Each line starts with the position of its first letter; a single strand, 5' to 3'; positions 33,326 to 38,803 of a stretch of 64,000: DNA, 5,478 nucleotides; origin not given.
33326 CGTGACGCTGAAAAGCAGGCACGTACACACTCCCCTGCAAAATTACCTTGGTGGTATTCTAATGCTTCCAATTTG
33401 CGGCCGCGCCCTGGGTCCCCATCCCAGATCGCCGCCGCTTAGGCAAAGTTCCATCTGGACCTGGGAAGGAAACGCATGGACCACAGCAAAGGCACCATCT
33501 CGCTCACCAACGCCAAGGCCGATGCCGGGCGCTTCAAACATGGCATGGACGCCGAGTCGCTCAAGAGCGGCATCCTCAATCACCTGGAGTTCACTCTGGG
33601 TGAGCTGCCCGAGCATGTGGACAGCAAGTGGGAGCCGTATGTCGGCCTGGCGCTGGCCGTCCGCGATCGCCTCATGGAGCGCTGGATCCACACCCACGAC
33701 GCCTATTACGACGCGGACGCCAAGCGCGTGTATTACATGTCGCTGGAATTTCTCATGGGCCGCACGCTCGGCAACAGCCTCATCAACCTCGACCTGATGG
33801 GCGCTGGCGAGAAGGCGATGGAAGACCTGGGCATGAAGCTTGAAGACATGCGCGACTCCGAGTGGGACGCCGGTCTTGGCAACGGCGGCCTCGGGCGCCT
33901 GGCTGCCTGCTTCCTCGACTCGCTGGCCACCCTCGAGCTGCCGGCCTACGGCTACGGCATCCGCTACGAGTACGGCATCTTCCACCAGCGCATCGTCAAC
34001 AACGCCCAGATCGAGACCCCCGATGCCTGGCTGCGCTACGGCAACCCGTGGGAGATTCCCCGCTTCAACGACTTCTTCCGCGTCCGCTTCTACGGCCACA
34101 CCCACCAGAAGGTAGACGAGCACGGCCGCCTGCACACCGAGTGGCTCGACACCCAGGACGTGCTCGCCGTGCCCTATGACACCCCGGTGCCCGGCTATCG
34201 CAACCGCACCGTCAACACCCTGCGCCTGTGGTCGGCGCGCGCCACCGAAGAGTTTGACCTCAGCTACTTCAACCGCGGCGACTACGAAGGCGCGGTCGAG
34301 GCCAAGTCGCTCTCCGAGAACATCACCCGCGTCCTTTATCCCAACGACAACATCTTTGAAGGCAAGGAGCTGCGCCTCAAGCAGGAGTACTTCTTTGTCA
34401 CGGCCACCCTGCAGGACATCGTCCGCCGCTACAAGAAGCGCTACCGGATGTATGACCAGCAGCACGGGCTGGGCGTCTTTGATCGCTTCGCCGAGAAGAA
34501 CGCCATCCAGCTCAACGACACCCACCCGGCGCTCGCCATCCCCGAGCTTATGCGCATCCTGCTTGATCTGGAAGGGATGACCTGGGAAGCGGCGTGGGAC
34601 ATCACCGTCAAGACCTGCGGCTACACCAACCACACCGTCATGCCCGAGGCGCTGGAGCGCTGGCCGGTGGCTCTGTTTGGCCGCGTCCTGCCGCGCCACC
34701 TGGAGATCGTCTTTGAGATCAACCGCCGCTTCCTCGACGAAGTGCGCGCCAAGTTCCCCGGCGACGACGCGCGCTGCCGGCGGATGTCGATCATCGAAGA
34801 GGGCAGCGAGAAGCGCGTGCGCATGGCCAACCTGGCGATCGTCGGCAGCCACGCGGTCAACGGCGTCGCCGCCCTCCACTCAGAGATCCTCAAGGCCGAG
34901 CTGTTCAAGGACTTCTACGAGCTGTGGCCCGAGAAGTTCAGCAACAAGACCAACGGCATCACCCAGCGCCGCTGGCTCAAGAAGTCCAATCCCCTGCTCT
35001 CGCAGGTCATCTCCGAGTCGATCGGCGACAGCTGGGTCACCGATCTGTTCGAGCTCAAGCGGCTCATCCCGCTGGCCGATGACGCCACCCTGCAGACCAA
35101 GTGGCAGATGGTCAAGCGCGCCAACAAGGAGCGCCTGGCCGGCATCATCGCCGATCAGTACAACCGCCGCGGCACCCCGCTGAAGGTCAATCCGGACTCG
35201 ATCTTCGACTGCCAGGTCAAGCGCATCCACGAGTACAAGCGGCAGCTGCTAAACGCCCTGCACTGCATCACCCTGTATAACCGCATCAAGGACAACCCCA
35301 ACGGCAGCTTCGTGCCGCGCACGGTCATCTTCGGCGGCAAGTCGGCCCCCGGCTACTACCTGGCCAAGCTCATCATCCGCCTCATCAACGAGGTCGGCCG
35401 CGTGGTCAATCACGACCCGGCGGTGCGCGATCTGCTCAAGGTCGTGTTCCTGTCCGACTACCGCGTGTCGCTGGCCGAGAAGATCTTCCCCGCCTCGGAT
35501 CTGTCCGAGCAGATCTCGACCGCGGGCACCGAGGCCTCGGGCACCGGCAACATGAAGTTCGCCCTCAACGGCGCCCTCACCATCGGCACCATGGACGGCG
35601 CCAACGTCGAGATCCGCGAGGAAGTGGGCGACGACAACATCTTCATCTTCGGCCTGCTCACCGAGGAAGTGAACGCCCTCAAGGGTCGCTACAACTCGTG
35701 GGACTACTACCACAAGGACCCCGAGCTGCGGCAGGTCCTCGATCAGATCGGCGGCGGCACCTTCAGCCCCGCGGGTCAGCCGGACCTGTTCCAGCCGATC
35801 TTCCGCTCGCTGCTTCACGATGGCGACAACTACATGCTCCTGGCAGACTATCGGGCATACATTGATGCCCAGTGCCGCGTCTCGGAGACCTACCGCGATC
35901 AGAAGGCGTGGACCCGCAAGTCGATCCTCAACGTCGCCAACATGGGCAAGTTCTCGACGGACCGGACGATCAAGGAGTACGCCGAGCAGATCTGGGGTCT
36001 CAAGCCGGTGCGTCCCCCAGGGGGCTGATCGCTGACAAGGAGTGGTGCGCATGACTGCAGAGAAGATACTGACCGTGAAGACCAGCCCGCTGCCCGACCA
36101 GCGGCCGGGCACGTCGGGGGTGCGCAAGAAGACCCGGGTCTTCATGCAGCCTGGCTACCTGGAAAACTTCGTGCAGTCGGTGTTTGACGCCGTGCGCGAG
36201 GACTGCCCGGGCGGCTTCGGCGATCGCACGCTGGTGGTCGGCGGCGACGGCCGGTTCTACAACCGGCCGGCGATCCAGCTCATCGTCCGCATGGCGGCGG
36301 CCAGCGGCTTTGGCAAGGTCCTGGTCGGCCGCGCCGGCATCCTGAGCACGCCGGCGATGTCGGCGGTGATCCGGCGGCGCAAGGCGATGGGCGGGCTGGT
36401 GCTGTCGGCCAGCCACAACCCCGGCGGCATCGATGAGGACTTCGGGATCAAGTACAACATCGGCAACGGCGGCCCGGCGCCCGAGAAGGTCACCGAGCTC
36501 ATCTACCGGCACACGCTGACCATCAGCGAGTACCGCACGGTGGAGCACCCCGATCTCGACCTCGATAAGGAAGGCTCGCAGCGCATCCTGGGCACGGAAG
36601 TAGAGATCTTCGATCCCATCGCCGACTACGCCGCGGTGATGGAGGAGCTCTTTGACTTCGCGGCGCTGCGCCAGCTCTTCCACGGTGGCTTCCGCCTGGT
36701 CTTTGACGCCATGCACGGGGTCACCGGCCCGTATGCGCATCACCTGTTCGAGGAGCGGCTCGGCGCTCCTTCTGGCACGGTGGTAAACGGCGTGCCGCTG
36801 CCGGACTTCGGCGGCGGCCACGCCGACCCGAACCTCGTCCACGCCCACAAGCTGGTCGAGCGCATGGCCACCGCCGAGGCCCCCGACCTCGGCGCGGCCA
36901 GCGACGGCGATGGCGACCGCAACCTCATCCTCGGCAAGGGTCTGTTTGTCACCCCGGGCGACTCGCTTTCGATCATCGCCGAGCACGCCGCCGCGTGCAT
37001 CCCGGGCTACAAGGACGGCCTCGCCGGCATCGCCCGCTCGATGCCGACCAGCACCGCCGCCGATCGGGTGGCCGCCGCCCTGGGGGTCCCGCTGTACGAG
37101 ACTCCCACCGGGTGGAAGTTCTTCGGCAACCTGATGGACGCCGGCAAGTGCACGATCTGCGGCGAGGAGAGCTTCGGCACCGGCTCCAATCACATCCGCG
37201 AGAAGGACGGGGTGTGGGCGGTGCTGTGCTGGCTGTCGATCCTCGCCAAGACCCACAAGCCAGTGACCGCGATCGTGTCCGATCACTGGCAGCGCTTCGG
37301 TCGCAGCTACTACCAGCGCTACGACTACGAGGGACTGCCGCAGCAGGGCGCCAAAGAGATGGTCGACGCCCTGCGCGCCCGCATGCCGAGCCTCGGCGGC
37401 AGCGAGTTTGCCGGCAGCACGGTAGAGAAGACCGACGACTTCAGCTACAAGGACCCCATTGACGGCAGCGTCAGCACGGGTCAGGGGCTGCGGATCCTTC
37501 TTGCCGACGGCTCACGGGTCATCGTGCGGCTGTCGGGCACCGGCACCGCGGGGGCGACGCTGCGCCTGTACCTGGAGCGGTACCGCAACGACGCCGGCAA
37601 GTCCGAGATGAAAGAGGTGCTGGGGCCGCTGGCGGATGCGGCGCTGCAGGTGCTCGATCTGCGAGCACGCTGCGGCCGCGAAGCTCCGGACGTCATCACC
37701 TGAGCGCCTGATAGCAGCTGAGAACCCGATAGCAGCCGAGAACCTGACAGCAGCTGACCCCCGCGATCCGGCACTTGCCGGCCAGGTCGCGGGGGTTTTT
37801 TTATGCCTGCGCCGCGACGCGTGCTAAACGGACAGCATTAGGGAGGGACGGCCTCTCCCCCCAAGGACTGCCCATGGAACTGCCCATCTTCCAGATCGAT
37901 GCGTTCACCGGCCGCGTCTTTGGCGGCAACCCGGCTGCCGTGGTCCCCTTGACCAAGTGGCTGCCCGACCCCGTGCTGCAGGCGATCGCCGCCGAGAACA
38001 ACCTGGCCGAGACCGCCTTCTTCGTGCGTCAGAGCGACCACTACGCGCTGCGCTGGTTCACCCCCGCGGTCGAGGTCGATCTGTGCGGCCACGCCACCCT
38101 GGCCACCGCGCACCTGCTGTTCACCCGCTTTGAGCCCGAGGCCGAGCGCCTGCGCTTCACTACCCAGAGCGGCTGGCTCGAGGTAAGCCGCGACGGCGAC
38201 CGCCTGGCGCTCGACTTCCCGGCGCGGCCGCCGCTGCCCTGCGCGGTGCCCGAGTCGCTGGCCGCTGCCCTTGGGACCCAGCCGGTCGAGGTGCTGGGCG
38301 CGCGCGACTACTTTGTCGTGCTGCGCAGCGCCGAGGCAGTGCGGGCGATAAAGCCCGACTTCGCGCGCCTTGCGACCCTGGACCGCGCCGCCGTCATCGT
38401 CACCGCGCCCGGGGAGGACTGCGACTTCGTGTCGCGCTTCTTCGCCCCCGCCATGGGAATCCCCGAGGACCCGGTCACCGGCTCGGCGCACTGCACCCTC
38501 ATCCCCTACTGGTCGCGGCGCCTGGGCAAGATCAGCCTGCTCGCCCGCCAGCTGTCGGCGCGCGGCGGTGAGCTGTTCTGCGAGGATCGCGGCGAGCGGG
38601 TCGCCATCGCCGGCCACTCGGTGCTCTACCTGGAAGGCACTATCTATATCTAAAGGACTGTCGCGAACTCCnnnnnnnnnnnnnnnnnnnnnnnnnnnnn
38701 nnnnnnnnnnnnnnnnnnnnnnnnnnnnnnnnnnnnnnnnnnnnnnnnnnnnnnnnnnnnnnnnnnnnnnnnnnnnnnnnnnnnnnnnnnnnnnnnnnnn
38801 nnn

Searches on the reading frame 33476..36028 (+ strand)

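Call 92: search_protein_families(library=pfam, proteins=[window:33476-36028:+], max_evalue=0.00001)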
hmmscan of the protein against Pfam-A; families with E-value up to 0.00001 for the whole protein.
window:33476-36028:+ (850 aa): 1 family
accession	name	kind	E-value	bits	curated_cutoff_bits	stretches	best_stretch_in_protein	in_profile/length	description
PF00343.26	Phosphorylase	-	0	1122.2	27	1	116-841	2-712/713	Carbohydrate phosphorylase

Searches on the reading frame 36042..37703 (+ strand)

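Call 92: search_protein_families(library=pfam, proteins=[window:36042-37703:+], max_evalue=0.00001)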
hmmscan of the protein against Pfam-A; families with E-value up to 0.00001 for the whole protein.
window:36042-37703:+ (553 aa): 4 families
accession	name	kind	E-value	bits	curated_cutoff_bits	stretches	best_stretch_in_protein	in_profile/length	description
PF24947.1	PGM1_C_vert_fung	-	1.9e-42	145.3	27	1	421-550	1-138/138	Phosphoglucomutase-1, C-terminal domain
PF02878.22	PGM_PMM_I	-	9.6e-30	103.5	22.5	1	20-164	2-137/138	Phosphoglucomutase/phosphomannomutase, alpha/beta/alpha domain I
PF02880.22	PGM_PMM_III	-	1.2e-25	90.2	20.7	1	306-419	2-115/115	Phosphoglucomutase/phosphomannomutase, alpha/beta/alpha domain III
PF02879.22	PGM_PMM_II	-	3e-12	47.4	29.3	1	196-297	3-99/103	Phosphoglucomutase/phosphomannomutase, alpha/beta/alpha domain II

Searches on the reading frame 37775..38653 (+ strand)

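Call 92: search_protein_families(library=pfam, proteins=[window:37775-38653:+], max_evalue=0.00001)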
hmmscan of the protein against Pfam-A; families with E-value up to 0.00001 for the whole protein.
window:37775-38653:+ (292 aa): 1 family
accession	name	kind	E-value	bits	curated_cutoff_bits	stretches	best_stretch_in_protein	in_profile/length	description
PF02567.21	PhzC-PhzF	-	1.8e-57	195.5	27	1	41-288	1-281/281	Phenazine biosynthesis-like protein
